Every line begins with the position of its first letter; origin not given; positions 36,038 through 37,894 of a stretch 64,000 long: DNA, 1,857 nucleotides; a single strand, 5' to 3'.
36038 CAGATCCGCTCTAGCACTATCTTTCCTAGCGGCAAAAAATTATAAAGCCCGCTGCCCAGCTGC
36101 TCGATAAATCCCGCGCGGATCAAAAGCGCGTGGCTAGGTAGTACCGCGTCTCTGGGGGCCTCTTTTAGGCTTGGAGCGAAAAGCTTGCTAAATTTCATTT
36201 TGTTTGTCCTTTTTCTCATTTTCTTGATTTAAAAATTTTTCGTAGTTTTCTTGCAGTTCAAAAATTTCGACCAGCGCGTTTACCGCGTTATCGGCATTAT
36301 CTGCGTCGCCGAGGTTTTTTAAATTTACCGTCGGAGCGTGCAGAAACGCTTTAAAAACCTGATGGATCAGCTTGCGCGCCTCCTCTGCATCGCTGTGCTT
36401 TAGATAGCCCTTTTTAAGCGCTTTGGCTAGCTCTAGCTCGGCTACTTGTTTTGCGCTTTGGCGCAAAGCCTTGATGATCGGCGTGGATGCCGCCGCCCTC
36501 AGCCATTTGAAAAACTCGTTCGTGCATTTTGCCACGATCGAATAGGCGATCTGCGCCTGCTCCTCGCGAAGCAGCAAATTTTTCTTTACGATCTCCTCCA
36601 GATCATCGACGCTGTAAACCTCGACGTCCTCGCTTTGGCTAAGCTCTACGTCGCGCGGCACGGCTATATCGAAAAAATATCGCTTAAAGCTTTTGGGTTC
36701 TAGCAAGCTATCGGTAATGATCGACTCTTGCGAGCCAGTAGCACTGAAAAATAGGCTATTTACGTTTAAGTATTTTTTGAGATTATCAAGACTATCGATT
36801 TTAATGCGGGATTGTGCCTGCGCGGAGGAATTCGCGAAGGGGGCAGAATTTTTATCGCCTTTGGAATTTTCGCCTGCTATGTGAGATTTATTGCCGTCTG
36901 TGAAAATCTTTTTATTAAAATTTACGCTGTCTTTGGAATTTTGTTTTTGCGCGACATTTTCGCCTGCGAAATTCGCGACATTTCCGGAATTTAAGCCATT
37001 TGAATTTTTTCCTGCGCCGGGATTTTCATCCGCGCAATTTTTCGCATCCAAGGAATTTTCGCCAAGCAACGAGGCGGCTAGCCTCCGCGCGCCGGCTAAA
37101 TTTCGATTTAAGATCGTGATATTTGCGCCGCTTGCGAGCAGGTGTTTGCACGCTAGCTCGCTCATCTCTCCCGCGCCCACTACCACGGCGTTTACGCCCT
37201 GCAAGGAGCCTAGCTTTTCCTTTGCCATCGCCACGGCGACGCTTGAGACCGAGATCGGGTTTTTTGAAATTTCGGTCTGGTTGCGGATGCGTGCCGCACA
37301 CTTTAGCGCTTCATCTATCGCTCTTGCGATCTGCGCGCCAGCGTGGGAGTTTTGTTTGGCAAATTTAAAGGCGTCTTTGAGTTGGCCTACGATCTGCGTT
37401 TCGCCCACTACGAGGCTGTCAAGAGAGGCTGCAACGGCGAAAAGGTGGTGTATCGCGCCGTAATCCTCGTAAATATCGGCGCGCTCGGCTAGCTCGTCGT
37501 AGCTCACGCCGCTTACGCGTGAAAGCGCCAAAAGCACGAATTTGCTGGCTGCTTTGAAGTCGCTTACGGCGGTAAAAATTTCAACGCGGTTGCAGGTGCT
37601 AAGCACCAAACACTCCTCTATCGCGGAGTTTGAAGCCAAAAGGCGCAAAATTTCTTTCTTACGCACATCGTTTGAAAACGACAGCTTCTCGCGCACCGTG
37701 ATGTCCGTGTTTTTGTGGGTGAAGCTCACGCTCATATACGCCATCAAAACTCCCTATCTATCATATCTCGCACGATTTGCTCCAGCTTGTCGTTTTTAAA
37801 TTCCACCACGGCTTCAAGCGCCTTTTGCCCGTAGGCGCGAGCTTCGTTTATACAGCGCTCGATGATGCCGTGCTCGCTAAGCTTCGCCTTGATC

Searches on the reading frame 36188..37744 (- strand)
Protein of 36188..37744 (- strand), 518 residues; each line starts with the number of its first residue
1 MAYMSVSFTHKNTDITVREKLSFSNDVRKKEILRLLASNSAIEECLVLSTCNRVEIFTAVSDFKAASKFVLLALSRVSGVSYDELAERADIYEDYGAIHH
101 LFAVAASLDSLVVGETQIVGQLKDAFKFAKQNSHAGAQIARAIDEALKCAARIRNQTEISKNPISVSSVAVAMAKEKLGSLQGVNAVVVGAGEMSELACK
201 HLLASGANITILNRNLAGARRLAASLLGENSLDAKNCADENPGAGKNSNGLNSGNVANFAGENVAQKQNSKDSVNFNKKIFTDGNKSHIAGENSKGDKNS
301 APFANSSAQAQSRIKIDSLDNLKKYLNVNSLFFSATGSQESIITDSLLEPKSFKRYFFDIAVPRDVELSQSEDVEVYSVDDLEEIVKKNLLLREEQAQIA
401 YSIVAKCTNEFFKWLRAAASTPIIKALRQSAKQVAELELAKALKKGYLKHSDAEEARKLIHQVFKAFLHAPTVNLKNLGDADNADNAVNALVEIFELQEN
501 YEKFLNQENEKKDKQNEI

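Call 41: find_related_loci(query=window:36188-37744:-, collection=metagenome_contigs, flank=1500)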
Query window:36188-37744:- (518 aa) in metagenome_contigs; peptide patterns used: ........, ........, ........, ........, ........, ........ (x = any residue, [..] = any of these).
403 stretches matched a pattern; 203 encode a relative of the query (tblastn E <= 1e-3); the best 80 are kept; 79 distinct loci.
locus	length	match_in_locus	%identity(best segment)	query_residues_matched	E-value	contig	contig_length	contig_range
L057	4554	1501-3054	94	1-518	0e+0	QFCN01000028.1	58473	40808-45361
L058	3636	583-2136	94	1-518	0e+0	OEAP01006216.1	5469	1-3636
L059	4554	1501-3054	94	1-518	0e+0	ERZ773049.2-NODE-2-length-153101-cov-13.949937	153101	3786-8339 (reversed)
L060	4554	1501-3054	94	1-518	0e+0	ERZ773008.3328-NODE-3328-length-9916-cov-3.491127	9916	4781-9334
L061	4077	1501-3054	92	1-518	0e+0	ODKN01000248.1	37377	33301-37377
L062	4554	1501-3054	92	1-518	0e+0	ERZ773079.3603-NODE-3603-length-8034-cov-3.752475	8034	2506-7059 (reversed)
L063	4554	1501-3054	92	1-518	0e+0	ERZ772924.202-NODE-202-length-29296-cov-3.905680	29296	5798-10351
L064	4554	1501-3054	92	1-518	0e+0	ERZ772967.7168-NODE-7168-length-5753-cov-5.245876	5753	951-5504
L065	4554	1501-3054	92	1-518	0e+0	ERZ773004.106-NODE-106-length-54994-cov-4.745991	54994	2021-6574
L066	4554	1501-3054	92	1-518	0e+0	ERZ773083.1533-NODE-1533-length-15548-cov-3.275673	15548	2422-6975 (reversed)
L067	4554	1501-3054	91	1-518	0e+0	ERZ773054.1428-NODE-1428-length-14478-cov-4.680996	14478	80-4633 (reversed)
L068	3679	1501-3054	92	1-518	0e+0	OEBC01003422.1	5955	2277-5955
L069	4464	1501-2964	89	1-518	0e+0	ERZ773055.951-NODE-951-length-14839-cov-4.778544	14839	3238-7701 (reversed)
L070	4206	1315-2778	89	1-518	0e+0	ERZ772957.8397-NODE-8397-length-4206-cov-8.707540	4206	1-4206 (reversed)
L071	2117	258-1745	88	1-518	0e+0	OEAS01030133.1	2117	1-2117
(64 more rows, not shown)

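Call 52: search_protein_families(library=pfam, proteins=[window:36188-37744:-], max_evalue=0.001)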
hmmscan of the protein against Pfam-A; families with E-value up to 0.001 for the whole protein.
window:36188-37744:- (518 aa): 3 families
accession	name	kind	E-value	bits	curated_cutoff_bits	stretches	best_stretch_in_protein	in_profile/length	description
PF05201.20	GlutR_N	-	1.1e-43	149.1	27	1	6-157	1-151/151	Glutamyl-tRNAGlu reductase, N-terminal domain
PF01488.26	Shikimate_DH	-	8.1e-30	104.1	24.3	2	311-385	58-138/138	Shikimate / quinate 5-dehydrogenase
PF00745.25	GlutR_dimer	-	7.4e-23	81.2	22.9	1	400-497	2-99/99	Glutamyl-tRNAGlu reductase, dimerisation domain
